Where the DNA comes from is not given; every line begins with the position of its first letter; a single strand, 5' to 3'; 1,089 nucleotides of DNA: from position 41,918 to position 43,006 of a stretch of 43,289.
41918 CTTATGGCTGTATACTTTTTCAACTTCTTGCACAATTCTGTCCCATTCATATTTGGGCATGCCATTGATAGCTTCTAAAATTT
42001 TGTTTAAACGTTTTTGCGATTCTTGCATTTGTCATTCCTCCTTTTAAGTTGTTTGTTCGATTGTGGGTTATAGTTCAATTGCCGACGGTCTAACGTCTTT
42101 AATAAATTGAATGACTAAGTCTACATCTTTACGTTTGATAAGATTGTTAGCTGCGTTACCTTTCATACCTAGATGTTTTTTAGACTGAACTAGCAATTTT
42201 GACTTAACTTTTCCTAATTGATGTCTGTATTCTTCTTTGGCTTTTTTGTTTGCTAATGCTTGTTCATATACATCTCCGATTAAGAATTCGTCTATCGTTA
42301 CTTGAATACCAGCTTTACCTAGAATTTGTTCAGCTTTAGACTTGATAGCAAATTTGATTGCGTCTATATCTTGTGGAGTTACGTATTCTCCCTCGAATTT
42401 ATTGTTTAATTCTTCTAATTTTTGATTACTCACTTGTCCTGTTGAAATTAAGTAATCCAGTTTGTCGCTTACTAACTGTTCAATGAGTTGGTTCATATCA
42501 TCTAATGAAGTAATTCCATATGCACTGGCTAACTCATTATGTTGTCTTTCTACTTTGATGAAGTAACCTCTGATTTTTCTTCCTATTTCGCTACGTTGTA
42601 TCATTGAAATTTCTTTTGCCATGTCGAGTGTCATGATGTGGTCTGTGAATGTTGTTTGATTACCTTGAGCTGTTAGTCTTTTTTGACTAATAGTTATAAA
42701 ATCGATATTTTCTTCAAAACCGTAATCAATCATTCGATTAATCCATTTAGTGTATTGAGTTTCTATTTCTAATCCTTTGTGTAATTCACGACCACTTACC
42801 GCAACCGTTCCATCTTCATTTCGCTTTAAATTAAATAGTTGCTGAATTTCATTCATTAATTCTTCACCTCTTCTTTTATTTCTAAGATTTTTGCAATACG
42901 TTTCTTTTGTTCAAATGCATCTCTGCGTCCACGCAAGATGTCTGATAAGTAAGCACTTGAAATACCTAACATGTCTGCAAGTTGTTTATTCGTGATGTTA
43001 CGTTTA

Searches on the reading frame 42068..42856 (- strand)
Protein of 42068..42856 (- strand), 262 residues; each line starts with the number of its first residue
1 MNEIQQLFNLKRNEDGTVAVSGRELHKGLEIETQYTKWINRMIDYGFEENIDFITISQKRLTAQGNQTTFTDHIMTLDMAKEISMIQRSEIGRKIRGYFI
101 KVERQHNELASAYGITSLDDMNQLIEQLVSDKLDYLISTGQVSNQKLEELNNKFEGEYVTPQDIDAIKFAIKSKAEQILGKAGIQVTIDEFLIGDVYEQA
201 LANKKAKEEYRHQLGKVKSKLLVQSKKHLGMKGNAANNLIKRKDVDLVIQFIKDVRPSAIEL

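Call 55: search_protein_families(library=pfam, proteins=[window:42068-42856:-], max_evalue=0.001)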
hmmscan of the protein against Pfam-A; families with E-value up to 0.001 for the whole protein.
window:42068-42856:- (262 aa): 1 family
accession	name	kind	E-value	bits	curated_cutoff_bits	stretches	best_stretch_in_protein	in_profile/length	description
PF08346.17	AntA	-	3.1e-24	85.8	27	1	20-89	1-68/68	AntA/AntB antirepressor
